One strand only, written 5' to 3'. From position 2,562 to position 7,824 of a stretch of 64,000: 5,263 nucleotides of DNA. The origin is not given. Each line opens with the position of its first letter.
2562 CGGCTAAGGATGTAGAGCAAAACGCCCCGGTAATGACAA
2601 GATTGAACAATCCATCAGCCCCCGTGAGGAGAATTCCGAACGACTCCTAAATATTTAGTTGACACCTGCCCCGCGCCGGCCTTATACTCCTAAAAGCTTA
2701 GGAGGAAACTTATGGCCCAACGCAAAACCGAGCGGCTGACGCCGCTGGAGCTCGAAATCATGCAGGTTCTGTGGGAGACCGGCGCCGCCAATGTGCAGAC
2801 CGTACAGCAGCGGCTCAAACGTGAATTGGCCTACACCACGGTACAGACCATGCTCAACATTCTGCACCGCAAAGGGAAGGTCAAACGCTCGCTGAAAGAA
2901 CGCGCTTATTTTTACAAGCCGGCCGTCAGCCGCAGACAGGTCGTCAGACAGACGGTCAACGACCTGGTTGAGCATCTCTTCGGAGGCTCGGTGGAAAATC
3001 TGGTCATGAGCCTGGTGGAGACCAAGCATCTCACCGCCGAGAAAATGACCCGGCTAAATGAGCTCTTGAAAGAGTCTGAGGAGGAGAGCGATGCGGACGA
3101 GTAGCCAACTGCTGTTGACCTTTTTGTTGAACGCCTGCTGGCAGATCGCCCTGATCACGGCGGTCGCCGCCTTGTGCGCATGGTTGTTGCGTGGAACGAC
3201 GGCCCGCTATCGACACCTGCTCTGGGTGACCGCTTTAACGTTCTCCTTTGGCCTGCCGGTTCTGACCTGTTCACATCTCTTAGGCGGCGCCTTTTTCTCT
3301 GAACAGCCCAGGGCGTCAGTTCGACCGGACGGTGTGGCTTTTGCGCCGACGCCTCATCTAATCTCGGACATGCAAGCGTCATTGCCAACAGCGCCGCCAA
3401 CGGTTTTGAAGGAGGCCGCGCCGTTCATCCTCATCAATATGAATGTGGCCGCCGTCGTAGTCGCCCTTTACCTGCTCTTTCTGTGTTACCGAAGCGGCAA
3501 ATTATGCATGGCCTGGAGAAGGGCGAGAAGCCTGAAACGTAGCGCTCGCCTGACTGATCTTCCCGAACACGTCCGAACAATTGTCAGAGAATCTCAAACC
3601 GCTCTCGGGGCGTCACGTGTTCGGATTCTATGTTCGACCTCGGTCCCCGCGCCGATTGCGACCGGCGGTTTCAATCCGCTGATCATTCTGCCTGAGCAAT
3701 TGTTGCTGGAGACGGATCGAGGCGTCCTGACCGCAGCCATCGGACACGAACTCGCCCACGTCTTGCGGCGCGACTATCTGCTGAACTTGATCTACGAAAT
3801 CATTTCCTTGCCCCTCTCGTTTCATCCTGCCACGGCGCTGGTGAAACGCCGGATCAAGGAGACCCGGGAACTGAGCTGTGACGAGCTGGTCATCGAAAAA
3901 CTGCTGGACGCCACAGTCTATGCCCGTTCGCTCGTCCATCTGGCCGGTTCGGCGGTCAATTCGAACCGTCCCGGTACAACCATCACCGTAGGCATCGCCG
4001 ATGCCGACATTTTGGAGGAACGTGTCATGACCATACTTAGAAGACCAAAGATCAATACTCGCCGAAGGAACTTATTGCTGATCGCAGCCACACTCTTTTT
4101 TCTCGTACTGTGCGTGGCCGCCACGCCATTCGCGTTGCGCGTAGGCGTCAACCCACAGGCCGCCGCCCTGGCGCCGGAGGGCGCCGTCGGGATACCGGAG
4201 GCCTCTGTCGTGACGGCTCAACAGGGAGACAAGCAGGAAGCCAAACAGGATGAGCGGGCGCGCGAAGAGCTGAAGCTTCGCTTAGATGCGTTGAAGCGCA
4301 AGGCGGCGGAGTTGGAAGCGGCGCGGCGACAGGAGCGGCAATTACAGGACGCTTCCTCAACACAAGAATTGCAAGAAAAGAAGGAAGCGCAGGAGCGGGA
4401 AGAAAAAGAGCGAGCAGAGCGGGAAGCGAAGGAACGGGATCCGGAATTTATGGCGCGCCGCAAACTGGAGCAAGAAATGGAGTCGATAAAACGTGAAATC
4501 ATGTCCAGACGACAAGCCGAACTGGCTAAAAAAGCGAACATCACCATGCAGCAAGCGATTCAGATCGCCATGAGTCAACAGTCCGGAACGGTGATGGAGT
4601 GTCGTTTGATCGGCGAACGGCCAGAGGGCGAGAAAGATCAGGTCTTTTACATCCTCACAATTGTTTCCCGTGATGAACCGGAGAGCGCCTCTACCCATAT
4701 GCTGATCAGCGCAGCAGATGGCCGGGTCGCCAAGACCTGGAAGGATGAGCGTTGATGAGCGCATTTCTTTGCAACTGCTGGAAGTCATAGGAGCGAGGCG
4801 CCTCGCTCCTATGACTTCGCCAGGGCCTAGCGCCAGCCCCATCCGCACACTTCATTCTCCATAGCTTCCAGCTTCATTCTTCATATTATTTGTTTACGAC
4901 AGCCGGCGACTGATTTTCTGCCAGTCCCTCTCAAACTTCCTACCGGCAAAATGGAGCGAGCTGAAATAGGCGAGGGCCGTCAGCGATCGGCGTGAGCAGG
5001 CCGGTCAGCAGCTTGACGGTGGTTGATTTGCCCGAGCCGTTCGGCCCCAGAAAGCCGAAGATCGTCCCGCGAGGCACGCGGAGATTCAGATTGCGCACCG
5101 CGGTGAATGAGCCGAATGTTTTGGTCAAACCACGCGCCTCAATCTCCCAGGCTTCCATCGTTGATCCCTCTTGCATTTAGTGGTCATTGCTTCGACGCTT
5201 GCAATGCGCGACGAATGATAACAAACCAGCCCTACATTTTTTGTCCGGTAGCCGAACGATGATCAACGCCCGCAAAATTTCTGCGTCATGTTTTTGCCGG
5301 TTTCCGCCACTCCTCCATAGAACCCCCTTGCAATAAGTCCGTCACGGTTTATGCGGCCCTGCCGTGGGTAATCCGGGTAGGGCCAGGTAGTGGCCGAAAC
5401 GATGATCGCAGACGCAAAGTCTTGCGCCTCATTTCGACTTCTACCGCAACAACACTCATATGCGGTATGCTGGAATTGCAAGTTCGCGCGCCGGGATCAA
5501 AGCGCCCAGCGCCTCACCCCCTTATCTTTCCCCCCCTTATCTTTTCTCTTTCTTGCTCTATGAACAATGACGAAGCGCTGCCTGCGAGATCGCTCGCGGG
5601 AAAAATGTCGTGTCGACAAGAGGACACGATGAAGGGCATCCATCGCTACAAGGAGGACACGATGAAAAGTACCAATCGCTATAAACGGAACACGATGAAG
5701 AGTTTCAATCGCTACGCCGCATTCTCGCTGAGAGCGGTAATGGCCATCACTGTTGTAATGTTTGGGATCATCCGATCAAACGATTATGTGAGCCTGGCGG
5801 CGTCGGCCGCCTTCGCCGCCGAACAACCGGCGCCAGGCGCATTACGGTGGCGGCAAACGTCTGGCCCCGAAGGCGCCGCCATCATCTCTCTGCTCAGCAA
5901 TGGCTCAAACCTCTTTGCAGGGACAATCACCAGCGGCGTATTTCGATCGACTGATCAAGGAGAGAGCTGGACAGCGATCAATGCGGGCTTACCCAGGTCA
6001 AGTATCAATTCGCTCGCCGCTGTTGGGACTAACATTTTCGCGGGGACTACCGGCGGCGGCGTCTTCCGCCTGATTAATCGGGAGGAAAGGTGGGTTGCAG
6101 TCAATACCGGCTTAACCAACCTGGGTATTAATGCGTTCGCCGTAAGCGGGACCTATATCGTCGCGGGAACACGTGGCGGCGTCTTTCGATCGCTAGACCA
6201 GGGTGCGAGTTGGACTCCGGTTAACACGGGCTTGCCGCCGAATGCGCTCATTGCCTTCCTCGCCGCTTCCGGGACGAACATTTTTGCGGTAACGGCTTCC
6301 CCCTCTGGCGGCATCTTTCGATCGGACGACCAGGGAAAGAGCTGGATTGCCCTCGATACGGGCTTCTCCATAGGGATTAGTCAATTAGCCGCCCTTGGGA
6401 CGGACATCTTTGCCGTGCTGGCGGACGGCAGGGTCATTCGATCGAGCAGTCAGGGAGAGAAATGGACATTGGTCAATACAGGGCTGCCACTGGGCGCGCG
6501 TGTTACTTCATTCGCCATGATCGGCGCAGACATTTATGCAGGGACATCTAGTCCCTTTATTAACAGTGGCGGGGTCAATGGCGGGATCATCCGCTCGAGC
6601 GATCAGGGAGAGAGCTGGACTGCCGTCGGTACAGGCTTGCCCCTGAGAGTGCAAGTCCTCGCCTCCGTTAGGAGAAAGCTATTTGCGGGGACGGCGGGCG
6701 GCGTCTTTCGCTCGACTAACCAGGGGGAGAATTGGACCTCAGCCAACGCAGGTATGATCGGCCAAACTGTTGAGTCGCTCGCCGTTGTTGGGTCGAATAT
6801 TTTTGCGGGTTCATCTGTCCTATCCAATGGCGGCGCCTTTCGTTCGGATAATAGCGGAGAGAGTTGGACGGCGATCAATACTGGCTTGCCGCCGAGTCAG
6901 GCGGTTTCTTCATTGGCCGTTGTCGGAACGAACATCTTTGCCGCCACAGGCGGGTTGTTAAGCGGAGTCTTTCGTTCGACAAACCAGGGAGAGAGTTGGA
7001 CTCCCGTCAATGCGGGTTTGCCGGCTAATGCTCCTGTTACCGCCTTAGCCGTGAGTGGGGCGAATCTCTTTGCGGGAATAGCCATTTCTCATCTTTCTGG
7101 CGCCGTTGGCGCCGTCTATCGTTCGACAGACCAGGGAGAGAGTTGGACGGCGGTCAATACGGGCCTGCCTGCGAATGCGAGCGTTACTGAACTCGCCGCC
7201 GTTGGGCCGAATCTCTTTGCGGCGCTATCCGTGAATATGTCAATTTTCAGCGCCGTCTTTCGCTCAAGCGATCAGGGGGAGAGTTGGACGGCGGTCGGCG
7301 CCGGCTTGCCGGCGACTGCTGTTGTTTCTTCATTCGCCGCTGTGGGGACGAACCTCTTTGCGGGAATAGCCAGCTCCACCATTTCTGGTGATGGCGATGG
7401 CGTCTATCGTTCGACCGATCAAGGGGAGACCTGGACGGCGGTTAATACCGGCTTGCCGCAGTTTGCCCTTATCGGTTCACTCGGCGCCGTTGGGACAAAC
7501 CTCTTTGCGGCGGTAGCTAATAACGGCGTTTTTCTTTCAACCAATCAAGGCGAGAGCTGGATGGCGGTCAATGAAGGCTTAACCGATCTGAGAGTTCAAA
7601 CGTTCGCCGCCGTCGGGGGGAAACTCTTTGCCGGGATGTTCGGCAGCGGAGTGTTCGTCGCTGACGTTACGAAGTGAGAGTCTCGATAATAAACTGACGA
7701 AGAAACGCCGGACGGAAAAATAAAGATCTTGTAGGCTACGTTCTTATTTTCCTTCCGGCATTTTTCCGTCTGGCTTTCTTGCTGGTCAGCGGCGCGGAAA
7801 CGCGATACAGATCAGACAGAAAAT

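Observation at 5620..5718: Start region of the BNR-repeat gene is triplicated in frame (3x33 bp), each copy with its own SD-like element and ATG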

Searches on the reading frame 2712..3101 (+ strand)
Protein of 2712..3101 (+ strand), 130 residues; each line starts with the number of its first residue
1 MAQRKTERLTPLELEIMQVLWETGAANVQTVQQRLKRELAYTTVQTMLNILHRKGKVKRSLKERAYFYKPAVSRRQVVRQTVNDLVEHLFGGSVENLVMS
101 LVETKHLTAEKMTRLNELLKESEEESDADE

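Call 56: search_protein_families(library=pfam, proteins=[window:2712-3101:+])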
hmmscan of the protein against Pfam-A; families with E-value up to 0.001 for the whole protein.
window:2712-3101:+ (130 aa): 2 families
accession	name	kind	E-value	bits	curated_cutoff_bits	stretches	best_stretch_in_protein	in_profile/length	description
PF03965.22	Penicillinase_R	-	5.3e-31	107.8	22.6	1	9-121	1-115/115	Penicillinase repressor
PF01978.25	TrmB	-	5.4e-05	23.4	25.6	1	9-70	6-64/68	Sugar-specific transcriptional regulator TrmB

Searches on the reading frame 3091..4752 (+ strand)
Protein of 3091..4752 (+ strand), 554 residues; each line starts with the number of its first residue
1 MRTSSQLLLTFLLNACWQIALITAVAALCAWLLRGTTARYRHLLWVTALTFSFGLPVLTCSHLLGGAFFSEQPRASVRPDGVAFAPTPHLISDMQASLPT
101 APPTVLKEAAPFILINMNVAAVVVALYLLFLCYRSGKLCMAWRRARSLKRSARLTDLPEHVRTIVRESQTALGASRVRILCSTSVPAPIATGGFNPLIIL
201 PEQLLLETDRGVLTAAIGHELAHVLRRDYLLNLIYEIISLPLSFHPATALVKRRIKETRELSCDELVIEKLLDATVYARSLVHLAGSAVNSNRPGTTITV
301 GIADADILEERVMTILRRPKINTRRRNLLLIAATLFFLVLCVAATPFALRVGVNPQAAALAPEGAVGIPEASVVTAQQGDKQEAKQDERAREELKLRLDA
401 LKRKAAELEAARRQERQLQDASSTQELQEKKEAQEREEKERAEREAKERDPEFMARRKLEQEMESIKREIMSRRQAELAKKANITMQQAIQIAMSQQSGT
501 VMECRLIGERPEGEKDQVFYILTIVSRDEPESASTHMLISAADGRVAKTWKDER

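Call 9: search_protein_families(library=pfam, proteins=[window:3091-4752:+])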
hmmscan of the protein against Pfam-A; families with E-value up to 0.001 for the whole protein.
window:3091-4752:+ (554 aa): 2 families
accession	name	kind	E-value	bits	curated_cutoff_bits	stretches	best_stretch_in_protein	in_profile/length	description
PF05569.17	Peptidase_M56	-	5.6e-22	78.7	31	1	17-315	4-296/296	BlaR1 peptidase M56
PF01435.24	Peptidase_M48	-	3.9e-05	24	20.3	1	196-259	47-112/186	Peptidase family M48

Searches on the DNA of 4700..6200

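Call 6: search_rna_families(source=window, start=4700, end=6200, threshold=evalue, max_evalue=1)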
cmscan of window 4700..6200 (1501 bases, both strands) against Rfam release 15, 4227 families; matches with E-value up to 1: 4.
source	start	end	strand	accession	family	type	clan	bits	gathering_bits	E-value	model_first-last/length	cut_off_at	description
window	4781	4818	+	RF03629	mir-641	Gene; miRNA;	-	23.4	100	0.14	1-98/98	no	mir-641 microRNA precursor family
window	4781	4818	-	RF03629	mir-641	Gene; miRNA;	-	23.4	100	0.14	1-98/98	no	mir-641 microRNA precursor family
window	4780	4819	-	RF02021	mir-3179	Gene; miRNA;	-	20.8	90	0.68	1-84/84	no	mir-3179 microRNA precursor family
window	4774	4824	-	RF03600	MIR3627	Gene; miRNA;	-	20.3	64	0.23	1-89/89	no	MIR3627 microRNA precursor family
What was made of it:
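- On Known structured RNA leader (riboswitch, thermometer or similar): There is no meaningful Rfam match in 4700-6200 (call 6).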

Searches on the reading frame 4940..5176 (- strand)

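Call 56: search_protein_families(library=pfam, proteins=[window:4940-5176:-])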
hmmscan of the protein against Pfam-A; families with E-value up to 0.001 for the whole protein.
window:4940-5176:- (78 aa): 2 families
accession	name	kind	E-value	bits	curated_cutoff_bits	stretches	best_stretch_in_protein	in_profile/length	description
PF00005.33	ABC_tran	-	6.8e-10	40.1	25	1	28-65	2-39/137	ABC transporter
PF13476.12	AAA_23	-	0.00013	23.1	27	1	20-62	6-44/201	AAA domain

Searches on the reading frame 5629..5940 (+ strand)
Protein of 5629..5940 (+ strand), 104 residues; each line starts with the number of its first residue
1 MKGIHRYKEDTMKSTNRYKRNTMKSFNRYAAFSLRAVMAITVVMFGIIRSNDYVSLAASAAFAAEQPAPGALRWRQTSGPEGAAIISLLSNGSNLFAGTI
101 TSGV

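Call 57: find_homologous_proteins(query=window:5629-5940:+, max_evalue=0.00001)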
Query window:5629-5940:+ (104 aa): 12 proteins with E <= 0.00001 among 24 candidates.
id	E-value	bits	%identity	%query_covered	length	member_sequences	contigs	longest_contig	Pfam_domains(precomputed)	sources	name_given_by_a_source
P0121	4.6e-43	163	84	89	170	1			-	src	-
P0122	1.9e-41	158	82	89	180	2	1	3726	-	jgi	jgi:hypothetical protein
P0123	3.5e-39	150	78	89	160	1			-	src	-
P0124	5.7e-39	150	78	89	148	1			-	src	-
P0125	1.1e-35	139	75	89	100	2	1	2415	-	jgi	jgi:predicted membrane-bound mannosyltransferase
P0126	1.2e-35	139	77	85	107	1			-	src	-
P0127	7.1e-35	137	73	89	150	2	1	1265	-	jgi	jgi:hypothetical protein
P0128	1.2e-32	130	73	82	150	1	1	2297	-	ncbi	-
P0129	1.8e-32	129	81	76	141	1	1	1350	-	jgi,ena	-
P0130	1.6e-29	120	78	74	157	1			-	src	-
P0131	6.7e-16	76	72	56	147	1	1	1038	PF02012.27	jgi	jgi:photosystem II stability/assembly factor-like uncharacterized protein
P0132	3.0e-8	51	76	37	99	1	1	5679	-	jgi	jgi:hypothetical protein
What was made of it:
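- Tried and rejected: The related clusters have only 1-2 members (call 57).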

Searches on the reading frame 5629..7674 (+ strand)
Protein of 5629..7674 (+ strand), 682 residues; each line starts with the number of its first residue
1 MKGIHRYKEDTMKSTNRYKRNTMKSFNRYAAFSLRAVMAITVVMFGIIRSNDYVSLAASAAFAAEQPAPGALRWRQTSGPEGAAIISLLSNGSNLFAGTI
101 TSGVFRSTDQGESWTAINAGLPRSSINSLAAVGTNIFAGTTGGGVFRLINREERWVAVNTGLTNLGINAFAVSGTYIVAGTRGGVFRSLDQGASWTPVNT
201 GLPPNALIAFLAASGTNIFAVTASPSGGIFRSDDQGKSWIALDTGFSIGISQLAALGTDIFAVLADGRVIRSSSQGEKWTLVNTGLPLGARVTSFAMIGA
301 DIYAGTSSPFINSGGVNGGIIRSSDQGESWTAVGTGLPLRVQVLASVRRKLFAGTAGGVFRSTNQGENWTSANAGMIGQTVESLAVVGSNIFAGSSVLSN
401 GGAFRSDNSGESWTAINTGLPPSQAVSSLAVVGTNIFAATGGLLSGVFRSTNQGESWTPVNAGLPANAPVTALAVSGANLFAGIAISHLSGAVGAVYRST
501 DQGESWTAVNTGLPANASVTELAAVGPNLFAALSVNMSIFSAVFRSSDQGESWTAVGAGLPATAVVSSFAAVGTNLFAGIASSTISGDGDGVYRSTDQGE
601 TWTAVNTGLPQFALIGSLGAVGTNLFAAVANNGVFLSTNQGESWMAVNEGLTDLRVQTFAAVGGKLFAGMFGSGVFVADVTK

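Call 8: find_homologous_proteins(query=window:5629-7674:+)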
Query window:5629-7674:+ (682 aa): 6355 proteins with E <= 0.001 among 8000 candidates; the best 120 are listed.
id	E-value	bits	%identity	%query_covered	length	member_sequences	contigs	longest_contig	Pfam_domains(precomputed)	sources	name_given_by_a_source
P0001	3.7e-168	579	50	91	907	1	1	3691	PF13859.13,PF10647.16,PF25852.1,PF14870.13,PF02012.27,PF15902.13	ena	-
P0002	8.0e-148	512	43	88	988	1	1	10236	PF18962.8,PF25852.1,PF02012.27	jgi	jgi:hypothetical protein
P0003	1.4e-142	495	44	89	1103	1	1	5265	PF01839.30,PF12256.15,PF16743.11,PF14779.13,PF15907.12,PF13517.13,PF18962.8,PF14783.13,PF25852.1,PF02012.27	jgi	jgi:hypothetical protein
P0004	1.0e-140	488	48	91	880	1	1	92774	PF10647.16,PF14870.13,PF02012.27,PF15902.13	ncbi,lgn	-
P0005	1.5e-137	478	44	89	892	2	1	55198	PF25852.1,PF14870.13,PF02012.27,PF15902.13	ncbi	-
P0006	9.7e-132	459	45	60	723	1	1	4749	PF13585.13,PF18962.8,PF02012.27,PF15902.13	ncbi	-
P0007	8.1e-130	452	35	90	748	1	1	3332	PF18962.8,PF25852.1,PF14870.13,PF02012.27,PF15902.13,PF13088.13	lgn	-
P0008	5.2e-128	446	46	89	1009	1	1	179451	PF10647.16,PF18962.8,PF13860.13,PF02012.27,PF00041.28,PF15902.13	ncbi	-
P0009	1.2e-125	439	39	89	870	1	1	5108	PF18962.8,PF25852.1,PF02012.27,PF15902.13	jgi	-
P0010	1.3e-124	435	39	90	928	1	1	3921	PF23366.2,PF18962.8,PF15899.12,PF14870.13,PF02012.27,PF15902.13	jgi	jgi:photosystem II stability/assembly factor-like uncharacterized protein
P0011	3.6e-124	434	38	84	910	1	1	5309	PF18962.8,PF02012.27,PF15902.13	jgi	jgi:ligand-binding sensor domain-containing protein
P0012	7.7e-123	429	40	85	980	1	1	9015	PF15780.12,PF18962.8,PF02012.27,PF15902.13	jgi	-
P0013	2.0e-122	428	43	96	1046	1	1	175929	PF18962.8,PF25852.1,PF02018.24,PF02012.27,PF15902.13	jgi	jgi:hypothetical protein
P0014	2.2e-120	421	41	82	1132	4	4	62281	PF10647.16,PF18962.8,PF13620.13,PF17210.10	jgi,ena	-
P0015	2.6e-119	418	36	89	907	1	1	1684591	PF18962.8,PF02012.27,PF00041.28,PF15902.13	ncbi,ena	-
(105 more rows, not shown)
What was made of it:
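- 5818..7677 (+): Mature BNR/Asp-box, Sortilin-Vps10-like beta-propeller repeat protein, including the stop codon. Thousands of homologs were found (call 8).
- On BNR/Asp-box, Sortilin-Vps10-like beta-propeller proteins: There are 6355 homologs at E<=1e-3 (call 8).
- Tried and rejected: It was swamped by BNR repeats (best hit 50% identity) and missed the orthologs (call 8).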

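Call 9: search_protein_families(library=pfam, proteins=[window:5629-7674:+])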
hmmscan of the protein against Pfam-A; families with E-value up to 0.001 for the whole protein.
window:5629-7674:+ (682 aa): 9 families
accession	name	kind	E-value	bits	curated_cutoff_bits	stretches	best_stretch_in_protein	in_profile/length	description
PF15902.12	Sortilin-Vps10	-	1.2e-24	87.3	33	4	495-609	2-116/446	Sortilin, neurotensin receptor 3,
PF02012.26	BNR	-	4.2e-21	71.8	27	0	593-603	1-11/12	BNR/Asp-box repeat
PF19755.4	DUF6242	-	1.5e-14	54.9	29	0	217-279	154-217/217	Domain of unknown function (DUF6242)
PF14870.12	PSII_BNR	-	9.3e-09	35.4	27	0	447-509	84-140/303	Photosynthesis system II assembly factor YCF48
PF15899.11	BNR_6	-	4.1e-07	29.9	27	0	229-239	1-11/14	BNR-Asp box repeat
PF13859.12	BNR_3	-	1.7e-06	28.1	27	0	494-509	198-213/308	BNR repeat-like domain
PF13810.12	DUF4185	-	1.2e-05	25.1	39.5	0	538-559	124-145/309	Domain of unknown function (DUF4185)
PF01957.25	NfeD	-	1.6e-05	25.4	29.1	0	454-480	25-53/57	NfeD-like C-terminal, partner-binding domain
PF13088.12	BNR_2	-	0.00018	21.4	31.4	0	497-558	85-155/277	BNR repeat-like domain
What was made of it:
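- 5818..7677 (+): Pfam matches: Sortilin-Vps10 1.2e-24, BNR 4.2e-21, PSII_BNR 9.3e-09 (call 9).
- On BNR/Asp-box, Sortilin-Vps10-like beta-propeller proteins: Pfam gives Sortilin-Vps10 at 87.3 bits (cut-off 33), BNR at 71.8 bits (cut-off 27) and PSII_BNR at 35.4 bits (call 9).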

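Call 17: find_related_loci(query=window:5629-7674:+, collection=genome_contigs, flank=6000)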
Query window:5629-7674:+ (682 aa) in genome_contigs; peptide patterns used: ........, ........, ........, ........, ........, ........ (x = any residue, [..] = any of these).
113 stretches matched a pattern; 62 encode a relative of the query (tblastn E <= 1e-3); 62 distinct loci.
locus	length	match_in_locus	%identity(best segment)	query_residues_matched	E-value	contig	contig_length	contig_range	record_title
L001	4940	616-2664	66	2-682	0e+0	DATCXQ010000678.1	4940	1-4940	MAG TPA_asm: Blastocatellia bacterium isolate SMAG_U7443 k141_766024, whole genome shotgun sequence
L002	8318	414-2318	47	16-680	2e-150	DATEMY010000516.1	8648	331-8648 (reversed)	MAG TPA_asm: Blastocatellia bacterium isolate SMAG_U8955 k141_1754361, whole genome shotgun sequence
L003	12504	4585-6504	30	4-677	3e-70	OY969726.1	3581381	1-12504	MAG: uncultured Bacteroidetes bacterium isolate MFD05502.bin.4.212 genome assembly, chromosome: 1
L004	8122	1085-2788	35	69-676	1e-69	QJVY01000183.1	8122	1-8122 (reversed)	MAG: Ignavibacteria bacterium isolate SZUA-254 scaffold_23115, whole genome shotgun sequence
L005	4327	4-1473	38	73-678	7e-70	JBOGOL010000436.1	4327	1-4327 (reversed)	MAG: Blastocatellia bacterium isolate M3-S_metawrap_bin.6 k127_3994011, whole genome shotgun sequence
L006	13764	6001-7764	32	47-682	7e-64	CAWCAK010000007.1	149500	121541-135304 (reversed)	MAG: uncultured Bacteroidetes bacterium isolate MFD03804.bin.2.1 genome assembly, contig: contig_42578, whole genome sho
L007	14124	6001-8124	30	69-680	2e-44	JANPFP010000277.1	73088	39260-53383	MAG: Acidobacteriota bacterium isolate VAR_78_concoct_211 VAR_78_k141_4144440, whole genome shotgun sequence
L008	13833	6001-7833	34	55-680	4e-84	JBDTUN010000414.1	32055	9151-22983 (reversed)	MAG: Acidobacteriota bacterium isolate cluster3_bin.45 NODE_4053_length_32055_cov_6.409031, whole genome shotgun sequenc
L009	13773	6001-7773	28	73-678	5e-40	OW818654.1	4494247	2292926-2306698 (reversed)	metagenome genome assembly, chromosome: 1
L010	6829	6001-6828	42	5-678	2e-36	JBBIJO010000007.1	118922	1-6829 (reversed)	MAG: Ignavibacteria bacterium isolate RSF170216_bin_164 NODE_184_length_118922_cov_19.089083, whole genome shotgun seque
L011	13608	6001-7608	30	73-679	3e-53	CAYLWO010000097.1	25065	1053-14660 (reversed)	MAG TPA_asm: uncultured Cytophagia bacterium isolate binchicken_co66_61 genome assembly, contig: NODE_3276_length_25065_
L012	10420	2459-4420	25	70-682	2e-25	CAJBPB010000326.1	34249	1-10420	MAG: uncultured Bacteroidetes bacterium isolate Loc080925-7m_bin-0311 genome assembly, contig: bin-0311:326/385, whole g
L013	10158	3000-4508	29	46-669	1e-22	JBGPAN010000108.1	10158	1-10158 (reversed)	MAG: Bacteroidota bacterium isolate OBJ_0618_130150_128 k141_971075_length_10158_cov_11.0000, whole genome shotgun seque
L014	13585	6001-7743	24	73-676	2e-22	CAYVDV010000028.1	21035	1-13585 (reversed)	MAG TPA_asm: uncultured Saprospiraceae bacterium isolate binchicken_co118_291 genome assembly, contig: NODE_2504_length_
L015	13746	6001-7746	27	80-669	5e-22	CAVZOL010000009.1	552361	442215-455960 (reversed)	MAG: Ignavibacteriota bacterium isolate MFD05512.bin.2.5 genome assembly, contig: contig_4151, whole genome shotgun sequ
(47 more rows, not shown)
